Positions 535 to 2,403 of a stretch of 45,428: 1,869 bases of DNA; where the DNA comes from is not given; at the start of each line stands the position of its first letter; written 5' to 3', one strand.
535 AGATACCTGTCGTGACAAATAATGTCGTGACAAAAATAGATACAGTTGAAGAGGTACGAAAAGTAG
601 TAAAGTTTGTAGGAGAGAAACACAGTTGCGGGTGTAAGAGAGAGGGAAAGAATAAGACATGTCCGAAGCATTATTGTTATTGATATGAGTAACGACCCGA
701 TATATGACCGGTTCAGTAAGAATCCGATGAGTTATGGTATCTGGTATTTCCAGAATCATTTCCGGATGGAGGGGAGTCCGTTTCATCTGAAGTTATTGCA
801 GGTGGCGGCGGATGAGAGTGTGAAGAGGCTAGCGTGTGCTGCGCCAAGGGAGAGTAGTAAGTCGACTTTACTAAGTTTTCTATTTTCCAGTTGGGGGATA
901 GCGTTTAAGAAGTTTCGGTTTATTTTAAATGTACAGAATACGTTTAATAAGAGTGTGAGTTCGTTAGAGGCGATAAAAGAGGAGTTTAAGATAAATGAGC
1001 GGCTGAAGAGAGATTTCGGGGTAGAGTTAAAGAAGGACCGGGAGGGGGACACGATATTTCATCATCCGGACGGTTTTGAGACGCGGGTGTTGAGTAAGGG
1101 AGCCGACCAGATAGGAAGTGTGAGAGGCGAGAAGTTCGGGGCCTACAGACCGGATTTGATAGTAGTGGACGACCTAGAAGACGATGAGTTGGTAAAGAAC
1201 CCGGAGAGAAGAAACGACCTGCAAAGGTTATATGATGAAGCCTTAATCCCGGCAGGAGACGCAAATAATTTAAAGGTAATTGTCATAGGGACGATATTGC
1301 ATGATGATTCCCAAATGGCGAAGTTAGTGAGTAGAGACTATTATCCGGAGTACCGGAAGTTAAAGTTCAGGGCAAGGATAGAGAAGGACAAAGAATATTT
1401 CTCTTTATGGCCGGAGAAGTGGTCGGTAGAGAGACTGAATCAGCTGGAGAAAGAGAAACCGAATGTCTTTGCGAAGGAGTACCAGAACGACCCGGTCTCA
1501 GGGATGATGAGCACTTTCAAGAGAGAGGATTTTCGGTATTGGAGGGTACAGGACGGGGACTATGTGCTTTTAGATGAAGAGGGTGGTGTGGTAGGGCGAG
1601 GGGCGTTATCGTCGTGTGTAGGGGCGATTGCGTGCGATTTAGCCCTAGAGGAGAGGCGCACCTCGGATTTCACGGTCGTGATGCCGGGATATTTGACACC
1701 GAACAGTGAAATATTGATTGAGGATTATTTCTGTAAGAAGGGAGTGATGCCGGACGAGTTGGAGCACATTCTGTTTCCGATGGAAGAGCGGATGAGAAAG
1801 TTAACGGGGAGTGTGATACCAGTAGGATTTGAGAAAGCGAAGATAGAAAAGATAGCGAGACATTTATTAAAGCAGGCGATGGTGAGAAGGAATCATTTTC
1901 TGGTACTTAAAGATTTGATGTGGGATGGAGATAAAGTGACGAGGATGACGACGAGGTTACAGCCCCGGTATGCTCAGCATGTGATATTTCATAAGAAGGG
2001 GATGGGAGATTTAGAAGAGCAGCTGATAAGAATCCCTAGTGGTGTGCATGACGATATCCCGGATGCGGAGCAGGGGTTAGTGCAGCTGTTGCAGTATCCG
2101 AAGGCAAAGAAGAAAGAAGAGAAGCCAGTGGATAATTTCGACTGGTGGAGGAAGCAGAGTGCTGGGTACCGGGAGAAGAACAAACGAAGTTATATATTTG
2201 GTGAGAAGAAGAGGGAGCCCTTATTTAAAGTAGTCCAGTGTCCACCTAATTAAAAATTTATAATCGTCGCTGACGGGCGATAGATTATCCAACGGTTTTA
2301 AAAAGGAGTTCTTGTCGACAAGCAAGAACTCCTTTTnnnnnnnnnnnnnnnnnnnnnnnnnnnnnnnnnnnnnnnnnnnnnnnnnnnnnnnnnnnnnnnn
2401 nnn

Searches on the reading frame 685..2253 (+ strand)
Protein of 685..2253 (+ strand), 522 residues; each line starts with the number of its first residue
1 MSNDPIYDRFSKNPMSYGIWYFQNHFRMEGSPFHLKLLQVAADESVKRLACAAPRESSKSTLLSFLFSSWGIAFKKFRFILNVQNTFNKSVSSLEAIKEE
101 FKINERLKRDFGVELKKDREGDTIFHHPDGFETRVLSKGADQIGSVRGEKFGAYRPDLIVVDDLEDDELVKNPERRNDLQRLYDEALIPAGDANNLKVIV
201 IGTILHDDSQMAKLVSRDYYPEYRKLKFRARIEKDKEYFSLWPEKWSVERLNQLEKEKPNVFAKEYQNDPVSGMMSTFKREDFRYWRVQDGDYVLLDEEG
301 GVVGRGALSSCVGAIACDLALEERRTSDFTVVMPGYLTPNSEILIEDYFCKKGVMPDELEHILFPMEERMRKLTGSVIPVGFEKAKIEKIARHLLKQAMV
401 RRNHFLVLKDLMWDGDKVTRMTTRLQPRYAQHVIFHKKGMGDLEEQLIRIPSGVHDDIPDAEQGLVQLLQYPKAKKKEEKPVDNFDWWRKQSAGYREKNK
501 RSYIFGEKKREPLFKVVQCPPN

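Call 8: search_protein_families(library=phrogs, proteins=[window:685-2253:+], max_evalue=0.001)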
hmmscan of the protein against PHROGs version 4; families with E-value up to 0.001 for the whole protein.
window:685-2253:+ (522 aa): 3 families
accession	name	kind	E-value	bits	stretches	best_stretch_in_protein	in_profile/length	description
phrog_38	-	head and packaging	2.3e-66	226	1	19-494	278-722/760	terminase large subunit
phrog_14112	-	unknown function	2.9e-06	27.9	1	46-178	102-234/247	-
phrog_4758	-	head and packaging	0.00032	21.1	1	36-216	47-219/243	terminase large subunit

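Call 44: search_dna_similar(query=window:685-2253:+, collection=phages, mode=protein, max_rows=25)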
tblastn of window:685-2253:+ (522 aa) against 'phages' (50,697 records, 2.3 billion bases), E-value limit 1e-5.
Records with a match: 131; places in all: 131; records where one place covers at least 80% of the query: 11.
Best place of each record, by identity: <60% 131.
By first word of the organism name: Pseudomonas 76; Paenibacillus 13; Bacillus 7; Streptomyces 7; Bacteriophage 5; Leptospira 5; Rhodobacter 3; Caudoviricetes 2; Haemophilus 2; Ralstonia 2; and 7 more.
By host as written in the record: Pseudomonas aeruginosa 31; - 22; Pseudomonas aeruginosa PA14 17; Paenibacillus larvae 11; Streptomyces viridochromogenes DSM40736 4; Helicobacter pullorum 3; Bacillus alcalophilus CGMCC 1.3604 3; Haemophilus parasuis 34086b 2; and 29 more.
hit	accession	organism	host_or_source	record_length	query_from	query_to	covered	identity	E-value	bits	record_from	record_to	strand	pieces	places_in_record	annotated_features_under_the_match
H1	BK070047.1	Bacteriophage sp.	Helicobacter apodemus MIT-03-7007 genome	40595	9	477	90%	27.6%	7e-21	102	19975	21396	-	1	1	hypothetical protein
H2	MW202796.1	Caudoviricetes sp.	Manatee Spring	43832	47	461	80%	30.5%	9e-23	108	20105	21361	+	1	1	terminase large subunit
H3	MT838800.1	Bacteriophage sp.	human fecal samples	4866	11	468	88%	27.4%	2e-22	107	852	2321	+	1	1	record has no annotation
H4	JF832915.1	Haemophilus phage SuMu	Haemophilus parasuis 34086b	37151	18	465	86%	27.7%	6e-20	100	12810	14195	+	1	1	terminase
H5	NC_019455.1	Haemophilus phage SuMu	Haemophilus parasuis 34086b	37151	18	465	86%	27.7%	6e-20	100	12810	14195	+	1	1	terminase large subunit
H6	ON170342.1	Ralstonia phage YO374_1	Ralstonia solanacearum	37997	21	460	84%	26.9%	5e-16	87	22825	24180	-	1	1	record has no annotation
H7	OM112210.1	Bacillus phage PK2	Bacillus sp. (in: Bacteria)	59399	37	481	85%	26.5%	7e-15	84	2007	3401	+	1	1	terminase large subunit protein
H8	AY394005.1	Pseudomonas phage D3112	Pseudomonas aeruginosa PAS429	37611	50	457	78%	27.8%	3e-15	85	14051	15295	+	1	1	orf26: hypothetical protein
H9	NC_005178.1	Pseudomonas phage D3112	Pseudomonas aeruginosa PAS429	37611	50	457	78%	27.8%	3e-15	85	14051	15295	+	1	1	orf26: terminase large subunit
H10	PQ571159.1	Pseudomonas phage Forsyth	Pseudomonas aeruginosa PA14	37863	50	457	78%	27.6%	3e-15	85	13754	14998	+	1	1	terminase large subunit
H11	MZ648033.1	Streptomyces phage Rooney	Streptomyces viridochromogenes DSM40736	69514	31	477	86%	24.8%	4e-8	62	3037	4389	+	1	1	8: terminase large subunit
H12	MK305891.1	Streptomyces phage Gibson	Streptomyces griseus ATCC 10137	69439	31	477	86%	24.6%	1e-7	61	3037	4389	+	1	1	8: terminase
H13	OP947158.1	Desulfofustis phage LS06-2018-MD01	-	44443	22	470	86%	24.2%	8e-10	68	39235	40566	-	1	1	terminase large subunit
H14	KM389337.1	Pseudomonas phage JBD58a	-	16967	50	434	74%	27.5%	2e-12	76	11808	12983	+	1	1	record has no annotation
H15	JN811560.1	Pseudomonas phage JBD26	-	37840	50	434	74%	27.5%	2e-12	76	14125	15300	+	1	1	hypothetical protein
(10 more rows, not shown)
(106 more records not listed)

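Call 63: find_homologous_proteins(query=window:685-2253:+, max_evalue=1e-20)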
Query window:685-2253:+ (522 aa): 990 proteins with E <= 1e-20 among 8000 candidates; the best 120 are listed.
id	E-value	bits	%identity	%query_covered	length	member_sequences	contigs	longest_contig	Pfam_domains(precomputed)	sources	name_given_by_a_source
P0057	0.0e+0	1203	100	100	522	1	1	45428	-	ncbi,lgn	-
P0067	1.3e-243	827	66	99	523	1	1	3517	-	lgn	-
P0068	1.1e-209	715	60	96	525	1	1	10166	-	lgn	-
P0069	2.2e-202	691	59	97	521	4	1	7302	-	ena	-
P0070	9.1e-202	689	60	97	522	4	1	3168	-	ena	-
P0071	1.9e-201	688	58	98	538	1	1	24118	-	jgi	jgi:hypothetical protein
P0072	7.4e-200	683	59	97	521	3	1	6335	-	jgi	jgi:hypothetical protein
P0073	7.0e-199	680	57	97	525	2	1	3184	-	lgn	-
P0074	1.2e-198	679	60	97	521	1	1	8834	-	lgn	-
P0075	3.0e-198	678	59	98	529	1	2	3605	-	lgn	-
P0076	5.2e-198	677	58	97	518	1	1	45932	-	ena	-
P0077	1.2e-197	676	60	97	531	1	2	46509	-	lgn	-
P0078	5.4e-196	670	56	97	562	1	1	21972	-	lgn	-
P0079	1.2e-195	669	57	97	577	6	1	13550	-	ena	-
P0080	5.8e-195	667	59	95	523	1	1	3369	-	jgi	jgi:hypothetical protein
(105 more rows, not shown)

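Call 65: find_related_loci(query=window:685-2253:+, collection=viral_contigs, flank=10000)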
Query window:685-2253:+ (522 aa) in viral_contigs; peptide patterns used: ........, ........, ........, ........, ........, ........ (x = any residue, [..] = any of these).
53 stretches matched a pattern; 18 encode a relative of the query (tblastn E <= 1e-3); 18 distinct loci.
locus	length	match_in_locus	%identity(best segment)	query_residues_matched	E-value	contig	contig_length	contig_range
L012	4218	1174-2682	60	6-510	0e+0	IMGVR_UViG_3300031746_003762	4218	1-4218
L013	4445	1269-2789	57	2-509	0e+0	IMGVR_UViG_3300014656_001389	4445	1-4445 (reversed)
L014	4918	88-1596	54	6-508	0e+0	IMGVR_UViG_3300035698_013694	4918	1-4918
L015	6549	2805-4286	54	3-501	0e+0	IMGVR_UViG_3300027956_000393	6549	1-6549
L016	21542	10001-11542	53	6-520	2e-180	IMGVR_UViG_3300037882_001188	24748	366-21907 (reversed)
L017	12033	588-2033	54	6-490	2e-180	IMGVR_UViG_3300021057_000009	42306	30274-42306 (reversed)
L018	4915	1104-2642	52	3-520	6e-177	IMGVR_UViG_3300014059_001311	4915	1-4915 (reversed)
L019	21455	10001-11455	53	6-490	2e-169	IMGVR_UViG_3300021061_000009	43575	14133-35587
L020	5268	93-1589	51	6-508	2e-169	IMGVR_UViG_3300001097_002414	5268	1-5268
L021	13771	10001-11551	45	8-517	1e-139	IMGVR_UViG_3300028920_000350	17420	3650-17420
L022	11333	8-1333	49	72-514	3e-136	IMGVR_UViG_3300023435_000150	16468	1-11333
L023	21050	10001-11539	52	3-520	5e-172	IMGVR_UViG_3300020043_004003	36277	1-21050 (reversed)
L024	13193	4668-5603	33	27-348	5e-36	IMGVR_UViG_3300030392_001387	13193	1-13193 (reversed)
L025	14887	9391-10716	24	33-487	2e-35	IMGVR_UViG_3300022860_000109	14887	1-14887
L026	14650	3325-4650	24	33-487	2e-35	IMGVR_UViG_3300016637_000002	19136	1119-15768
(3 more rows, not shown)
